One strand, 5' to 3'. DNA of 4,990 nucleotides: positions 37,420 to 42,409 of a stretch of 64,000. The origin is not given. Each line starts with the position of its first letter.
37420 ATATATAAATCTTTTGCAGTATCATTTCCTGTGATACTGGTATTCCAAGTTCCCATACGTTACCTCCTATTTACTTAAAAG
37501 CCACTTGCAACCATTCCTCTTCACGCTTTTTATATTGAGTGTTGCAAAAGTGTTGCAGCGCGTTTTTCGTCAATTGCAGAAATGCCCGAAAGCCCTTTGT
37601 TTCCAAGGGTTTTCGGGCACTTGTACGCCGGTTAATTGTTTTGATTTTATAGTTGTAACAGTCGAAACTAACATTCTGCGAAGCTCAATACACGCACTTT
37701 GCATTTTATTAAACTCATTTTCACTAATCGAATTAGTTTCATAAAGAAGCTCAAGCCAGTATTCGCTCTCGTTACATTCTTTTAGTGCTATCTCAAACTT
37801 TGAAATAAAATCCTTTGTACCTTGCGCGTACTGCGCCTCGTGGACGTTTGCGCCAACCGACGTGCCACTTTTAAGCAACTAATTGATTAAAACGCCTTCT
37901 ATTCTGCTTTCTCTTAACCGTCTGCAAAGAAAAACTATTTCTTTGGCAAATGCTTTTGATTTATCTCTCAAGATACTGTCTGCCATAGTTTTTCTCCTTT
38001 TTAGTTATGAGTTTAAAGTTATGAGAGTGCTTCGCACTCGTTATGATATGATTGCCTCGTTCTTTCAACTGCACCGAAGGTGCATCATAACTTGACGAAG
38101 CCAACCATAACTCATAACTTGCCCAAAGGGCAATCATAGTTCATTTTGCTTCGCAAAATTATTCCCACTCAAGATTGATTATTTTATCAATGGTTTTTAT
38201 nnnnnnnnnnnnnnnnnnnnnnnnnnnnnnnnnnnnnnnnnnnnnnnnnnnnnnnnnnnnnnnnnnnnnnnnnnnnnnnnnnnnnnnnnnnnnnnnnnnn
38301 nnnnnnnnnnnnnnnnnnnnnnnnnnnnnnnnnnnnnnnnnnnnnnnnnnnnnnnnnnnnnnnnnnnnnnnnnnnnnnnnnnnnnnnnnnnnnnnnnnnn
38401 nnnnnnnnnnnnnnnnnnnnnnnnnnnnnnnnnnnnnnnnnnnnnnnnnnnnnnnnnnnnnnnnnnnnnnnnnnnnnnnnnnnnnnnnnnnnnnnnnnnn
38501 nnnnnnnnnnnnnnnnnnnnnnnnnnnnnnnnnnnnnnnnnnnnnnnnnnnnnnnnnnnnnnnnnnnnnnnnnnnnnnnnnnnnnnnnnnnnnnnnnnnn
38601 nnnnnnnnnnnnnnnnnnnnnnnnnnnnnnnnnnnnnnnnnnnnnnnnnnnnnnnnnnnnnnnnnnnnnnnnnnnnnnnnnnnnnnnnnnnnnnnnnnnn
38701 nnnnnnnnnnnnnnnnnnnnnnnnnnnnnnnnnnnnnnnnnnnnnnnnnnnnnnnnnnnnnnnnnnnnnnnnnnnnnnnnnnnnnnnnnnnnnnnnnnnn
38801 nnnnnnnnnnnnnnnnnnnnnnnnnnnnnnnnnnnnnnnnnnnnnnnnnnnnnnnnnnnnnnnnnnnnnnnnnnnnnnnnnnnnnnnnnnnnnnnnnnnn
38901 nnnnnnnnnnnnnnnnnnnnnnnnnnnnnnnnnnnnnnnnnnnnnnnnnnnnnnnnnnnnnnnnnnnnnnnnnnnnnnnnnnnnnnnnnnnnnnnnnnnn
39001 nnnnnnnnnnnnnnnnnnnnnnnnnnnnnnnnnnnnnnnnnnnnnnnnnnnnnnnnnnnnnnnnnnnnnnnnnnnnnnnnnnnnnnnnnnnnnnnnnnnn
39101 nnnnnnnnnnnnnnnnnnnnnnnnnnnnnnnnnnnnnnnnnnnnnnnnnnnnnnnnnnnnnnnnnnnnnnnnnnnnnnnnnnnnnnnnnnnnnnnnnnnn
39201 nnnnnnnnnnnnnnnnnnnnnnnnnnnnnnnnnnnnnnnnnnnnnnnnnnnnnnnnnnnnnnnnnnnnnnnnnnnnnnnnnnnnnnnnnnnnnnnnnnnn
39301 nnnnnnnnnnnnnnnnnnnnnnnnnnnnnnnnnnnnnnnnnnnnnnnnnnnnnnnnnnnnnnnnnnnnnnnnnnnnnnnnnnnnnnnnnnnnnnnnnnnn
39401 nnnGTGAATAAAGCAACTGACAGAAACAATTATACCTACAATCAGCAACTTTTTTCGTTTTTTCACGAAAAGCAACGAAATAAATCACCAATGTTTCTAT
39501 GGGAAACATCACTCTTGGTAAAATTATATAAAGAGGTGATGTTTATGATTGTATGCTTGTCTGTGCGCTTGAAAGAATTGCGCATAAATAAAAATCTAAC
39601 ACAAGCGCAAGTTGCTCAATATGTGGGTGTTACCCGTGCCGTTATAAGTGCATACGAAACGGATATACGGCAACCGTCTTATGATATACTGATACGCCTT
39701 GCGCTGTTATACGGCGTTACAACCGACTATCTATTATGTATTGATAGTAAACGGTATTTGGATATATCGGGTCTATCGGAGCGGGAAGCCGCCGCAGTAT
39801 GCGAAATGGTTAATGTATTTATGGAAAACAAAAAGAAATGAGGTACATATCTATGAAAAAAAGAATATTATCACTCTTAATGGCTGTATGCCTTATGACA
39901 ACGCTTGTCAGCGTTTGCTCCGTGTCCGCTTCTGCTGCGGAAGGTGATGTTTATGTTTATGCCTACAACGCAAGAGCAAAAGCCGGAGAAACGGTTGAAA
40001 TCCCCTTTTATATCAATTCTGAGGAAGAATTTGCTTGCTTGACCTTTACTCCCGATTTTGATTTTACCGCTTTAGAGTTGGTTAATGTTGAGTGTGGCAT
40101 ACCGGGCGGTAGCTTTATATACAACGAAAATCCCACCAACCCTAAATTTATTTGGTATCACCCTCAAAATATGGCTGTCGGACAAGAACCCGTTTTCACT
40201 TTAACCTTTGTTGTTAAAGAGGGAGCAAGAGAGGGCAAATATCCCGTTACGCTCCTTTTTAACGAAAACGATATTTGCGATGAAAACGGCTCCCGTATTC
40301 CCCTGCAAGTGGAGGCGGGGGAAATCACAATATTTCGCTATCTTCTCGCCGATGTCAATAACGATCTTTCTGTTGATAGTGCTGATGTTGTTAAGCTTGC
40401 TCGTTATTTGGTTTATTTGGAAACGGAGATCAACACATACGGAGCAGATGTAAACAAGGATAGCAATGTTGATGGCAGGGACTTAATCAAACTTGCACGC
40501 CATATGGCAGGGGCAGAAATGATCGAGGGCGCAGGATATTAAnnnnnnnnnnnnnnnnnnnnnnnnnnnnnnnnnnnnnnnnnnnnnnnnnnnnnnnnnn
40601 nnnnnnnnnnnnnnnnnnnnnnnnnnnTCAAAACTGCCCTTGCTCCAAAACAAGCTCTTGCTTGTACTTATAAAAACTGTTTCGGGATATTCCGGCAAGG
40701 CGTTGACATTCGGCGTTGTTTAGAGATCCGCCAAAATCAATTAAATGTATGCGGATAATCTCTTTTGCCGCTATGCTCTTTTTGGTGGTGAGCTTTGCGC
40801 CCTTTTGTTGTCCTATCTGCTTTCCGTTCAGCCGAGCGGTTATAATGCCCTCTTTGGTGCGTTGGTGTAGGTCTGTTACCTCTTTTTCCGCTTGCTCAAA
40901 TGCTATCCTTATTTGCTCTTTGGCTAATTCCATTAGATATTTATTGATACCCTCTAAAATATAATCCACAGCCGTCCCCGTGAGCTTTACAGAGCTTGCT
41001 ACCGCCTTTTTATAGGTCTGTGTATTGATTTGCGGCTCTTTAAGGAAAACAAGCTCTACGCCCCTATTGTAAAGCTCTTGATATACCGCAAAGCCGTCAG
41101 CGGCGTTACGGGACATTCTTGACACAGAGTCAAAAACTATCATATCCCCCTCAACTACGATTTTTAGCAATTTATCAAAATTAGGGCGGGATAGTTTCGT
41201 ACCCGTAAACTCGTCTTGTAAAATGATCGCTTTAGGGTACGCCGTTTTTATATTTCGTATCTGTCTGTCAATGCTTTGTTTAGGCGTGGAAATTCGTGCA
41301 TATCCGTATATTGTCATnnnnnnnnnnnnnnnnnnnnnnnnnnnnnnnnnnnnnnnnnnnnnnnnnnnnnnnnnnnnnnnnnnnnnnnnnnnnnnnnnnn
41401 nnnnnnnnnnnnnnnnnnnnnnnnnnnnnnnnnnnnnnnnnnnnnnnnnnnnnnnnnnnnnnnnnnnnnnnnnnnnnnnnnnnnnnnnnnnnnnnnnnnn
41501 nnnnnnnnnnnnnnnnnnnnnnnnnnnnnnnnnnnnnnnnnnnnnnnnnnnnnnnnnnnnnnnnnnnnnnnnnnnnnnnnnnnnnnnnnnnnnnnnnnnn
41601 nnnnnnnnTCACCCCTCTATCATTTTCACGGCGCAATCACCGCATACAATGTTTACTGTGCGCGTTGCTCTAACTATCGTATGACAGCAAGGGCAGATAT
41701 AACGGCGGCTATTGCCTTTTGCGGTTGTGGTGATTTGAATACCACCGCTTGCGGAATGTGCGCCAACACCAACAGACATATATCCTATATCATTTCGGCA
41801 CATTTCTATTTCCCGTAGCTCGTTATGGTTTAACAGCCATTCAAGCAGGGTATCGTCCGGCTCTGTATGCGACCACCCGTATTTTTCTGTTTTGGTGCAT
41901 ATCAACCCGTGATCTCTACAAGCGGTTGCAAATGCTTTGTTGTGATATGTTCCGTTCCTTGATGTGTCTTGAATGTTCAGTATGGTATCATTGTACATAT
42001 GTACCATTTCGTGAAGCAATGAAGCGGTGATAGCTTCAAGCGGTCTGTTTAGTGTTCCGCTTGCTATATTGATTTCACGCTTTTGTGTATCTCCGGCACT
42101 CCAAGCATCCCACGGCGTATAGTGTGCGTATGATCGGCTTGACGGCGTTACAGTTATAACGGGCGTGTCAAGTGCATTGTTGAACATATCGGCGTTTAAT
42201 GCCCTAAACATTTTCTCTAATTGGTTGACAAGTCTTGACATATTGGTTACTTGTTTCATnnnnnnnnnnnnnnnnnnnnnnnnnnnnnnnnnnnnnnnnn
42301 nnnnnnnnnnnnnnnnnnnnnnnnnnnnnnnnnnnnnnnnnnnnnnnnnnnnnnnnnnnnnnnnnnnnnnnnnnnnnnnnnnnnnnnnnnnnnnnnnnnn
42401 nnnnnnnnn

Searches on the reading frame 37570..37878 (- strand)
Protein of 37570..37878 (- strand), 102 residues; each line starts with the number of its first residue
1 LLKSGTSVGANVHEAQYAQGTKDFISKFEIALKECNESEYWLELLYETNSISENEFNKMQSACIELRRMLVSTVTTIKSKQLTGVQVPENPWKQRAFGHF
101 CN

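Call 12: search_protein_families(library=pfam, proteins=[window:37570-37878:-], max_evalue=0.01)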
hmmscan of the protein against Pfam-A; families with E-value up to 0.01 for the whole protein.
window:37570-37878:- (102 aa): 1 family
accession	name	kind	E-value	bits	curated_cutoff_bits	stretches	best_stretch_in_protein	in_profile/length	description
PF05635.17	23S_rRNA_IVP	-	3.3e-19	69.5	33.8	1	1-71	35-105/106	23S rRNA-intervening sequence protein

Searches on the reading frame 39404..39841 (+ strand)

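Call 12: search_protein_families(library=pfam, proteins=[window:39404-39841:+], max_evalue=0.01)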
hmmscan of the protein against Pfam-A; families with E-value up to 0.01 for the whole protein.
window:39404-39841:+ (145 aa): 4 families
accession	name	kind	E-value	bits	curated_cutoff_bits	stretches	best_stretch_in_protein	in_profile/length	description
PF01381.28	HTH_3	-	4.9e-17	62.2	23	1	56-110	1-55/55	Helix-turn-helix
PF12844.13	HTH_19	-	2.7e-12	46.9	30.2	1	55-111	3-59/64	Helix-turn-helix domain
PF13560.12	HTH_31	-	5.1e-12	46.4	27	1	52-107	2-58/64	Helix-turn-helix domain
PF13443.12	HTH_26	-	0.0023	18.6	22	1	55-106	1-53/63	Cro/C1-type HTH DNA-binding domain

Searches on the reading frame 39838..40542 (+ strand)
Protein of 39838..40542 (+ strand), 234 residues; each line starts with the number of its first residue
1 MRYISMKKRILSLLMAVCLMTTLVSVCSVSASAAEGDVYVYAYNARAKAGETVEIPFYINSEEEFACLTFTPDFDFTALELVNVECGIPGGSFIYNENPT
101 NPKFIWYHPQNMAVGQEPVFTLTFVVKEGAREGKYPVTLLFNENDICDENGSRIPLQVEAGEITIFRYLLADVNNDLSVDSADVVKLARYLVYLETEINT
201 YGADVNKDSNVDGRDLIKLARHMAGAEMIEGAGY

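Call 12: search_protein_families(library=pfam, proteins=[window:39838-40542:+], max_evalue=0.01)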
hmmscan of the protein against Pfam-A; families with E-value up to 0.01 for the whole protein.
window:39838-40542:+ (234 aa): 2 families
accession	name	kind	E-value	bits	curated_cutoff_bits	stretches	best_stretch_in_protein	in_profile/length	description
PF00963.24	Cohesin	-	1.4e-08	35.5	24.1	1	45-139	8-114/139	Cohesin domain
PF00404.24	Dockerin_1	-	2.1e-08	34.7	22.9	1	171-222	2-55/57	Dockerin type I domain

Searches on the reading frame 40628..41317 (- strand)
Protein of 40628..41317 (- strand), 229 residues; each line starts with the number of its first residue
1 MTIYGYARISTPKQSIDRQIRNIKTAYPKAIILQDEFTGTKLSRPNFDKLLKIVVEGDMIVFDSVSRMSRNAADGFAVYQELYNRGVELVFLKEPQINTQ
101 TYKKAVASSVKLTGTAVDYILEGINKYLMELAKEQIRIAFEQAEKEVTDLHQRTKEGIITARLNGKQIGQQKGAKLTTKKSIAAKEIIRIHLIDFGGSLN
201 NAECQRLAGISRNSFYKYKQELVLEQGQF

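Call 12: search_protein_families(library=pfam, proteins=[window:40628-41317:-], max_evalue=0.01)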
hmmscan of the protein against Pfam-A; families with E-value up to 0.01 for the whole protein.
window:40628-41317:- (229 aa): 1 family
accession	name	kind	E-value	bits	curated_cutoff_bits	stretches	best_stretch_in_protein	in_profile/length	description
PF00239.26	Resolvase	-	1e-23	84.5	23.3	1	3-102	1-108/145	Resolvase, N terminal domain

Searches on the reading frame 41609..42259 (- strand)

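Call 12: search_protein_families(library=pfam, proteins=[window:41609-42259:-], max_evalue=0.01)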
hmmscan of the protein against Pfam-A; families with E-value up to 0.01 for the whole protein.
window:41609-42259:- (216 aa): 1 family
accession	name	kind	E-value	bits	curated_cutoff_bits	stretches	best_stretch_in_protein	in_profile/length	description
PF10263.15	SprT-like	-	0.00013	22.3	25.6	1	14-115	1-93/108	SprT-like family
